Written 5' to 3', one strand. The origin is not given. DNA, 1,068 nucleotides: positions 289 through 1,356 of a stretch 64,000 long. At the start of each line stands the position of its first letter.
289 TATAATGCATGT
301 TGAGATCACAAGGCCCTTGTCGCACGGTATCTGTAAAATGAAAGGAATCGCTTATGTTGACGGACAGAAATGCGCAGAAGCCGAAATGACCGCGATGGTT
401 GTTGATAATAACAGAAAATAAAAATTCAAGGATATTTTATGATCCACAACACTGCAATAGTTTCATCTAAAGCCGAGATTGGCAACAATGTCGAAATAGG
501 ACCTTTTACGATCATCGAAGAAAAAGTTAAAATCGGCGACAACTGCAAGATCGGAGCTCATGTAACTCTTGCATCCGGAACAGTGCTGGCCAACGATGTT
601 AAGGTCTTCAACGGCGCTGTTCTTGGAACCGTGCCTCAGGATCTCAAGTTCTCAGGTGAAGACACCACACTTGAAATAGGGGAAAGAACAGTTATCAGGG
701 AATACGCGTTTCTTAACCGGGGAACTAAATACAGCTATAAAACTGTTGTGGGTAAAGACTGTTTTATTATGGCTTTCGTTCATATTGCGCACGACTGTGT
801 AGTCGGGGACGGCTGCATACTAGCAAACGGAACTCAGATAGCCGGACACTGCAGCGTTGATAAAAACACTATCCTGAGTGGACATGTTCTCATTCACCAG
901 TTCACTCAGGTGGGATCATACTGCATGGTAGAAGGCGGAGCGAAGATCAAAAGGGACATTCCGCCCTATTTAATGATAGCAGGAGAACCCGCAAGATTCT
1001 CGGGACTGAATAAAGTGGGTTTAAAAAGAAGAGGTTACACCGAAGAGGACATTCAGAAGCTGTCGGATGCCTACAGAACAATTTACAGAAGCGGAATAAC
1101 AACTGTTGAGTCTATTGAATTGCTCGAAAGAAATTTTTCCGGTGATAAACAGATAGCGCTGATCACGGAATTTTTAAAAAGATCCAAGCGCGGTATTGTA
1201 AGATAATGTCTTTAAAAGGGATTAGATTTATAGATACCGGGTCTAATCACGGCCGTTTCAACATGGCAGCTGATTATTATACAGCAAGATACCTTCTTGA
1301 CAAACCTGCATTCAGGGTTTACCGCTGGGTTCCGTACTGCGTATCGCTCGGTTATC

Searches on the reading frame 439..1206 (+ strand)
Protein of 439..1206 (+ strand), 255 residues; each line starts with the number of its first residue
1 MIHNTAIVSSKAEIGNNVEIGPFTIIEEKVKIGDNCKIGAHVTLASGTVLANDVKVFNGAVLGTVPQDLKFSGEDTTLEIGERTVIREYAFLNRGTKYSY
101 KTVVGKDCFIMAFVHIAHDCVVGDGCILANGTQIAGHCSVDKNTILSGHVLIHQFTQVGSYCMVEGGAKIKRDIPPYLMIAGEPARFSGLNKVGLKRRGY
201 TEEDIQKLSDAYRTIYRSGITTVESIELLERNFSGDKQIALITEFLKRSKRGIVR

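Call 71: find_encoding_contigs(protein=window:439-1206:+, flank=10000, max_places=3)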
Protein window:439-1206:+ (255 aa): 5 contigs read that carry it; 1 place shown.
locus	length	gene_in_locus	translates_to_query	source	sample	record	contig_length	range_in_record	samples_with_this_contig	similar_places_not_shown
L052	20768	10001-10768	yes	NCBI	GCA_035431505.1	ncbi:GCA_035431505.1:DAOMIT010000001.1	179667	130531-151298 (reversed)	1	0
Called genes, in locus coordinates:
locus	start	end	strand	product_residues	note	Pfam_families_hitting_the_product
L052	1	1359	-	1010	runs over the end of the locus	PF13485:Peptidase_MA_2 (faint), PF02897:Peptidase_S9_N (faint), PF00930:DPPIV_N (faint), PF07676:PD40 (faint), PF26549:Tricorn_N, PF26550:Tricorn_2nd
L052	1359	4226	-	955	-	PF18962:Por_Secre_tail (weak)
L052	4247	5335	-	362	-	PF19572:PorV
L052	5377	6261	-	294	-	PF00763:THF_DHG_CYH, PF02882:THF_DHG_CYH_C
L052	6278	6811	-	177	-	PF00160:Pro_isomerase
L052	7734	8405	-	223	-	PF01346:FKBP_N, PF00254:FKBP_C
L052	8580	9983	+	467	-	PF03331:LpxC, PF07977:FabA, PF22817:ApeP-like (faint), PF22818:ApeI-like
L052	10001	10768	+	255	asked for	PF21711:DCTN5 (faint), PF25087:GMPPB_C (faint), PF00132:Hexapep, PF14602:Hexapep_2 (faint), PF25084:LbH_EIF2B (weak), PF00132:Hexapep, PF13720:Acetyltransf_11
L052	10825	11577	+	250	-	PF21948:LplA-B_cat, PF03099:BPL_LplA_LipB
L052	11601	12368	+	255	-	-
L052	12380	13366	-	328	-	PF01820:Dala_Dala_lig_N, PF01071:GARS_A (weak), PF02655:ATP-grasp_3 (weak), PF02786:CPSase_L_D2, PF02222:ATP-grasp, PF07478:Dala_Dala_lig_C, PF13535:ATP-grasp_4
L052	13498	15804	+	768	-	PF01364:Peptidase_C25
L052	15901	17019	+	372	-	PF04055:Radical_SAM, PF06969:HemN_C (weak)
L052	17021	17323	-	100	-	PF07876:Dabb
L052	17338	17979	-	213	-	PF13353:Fer4_12 (weak), PF04055:Radical_SAM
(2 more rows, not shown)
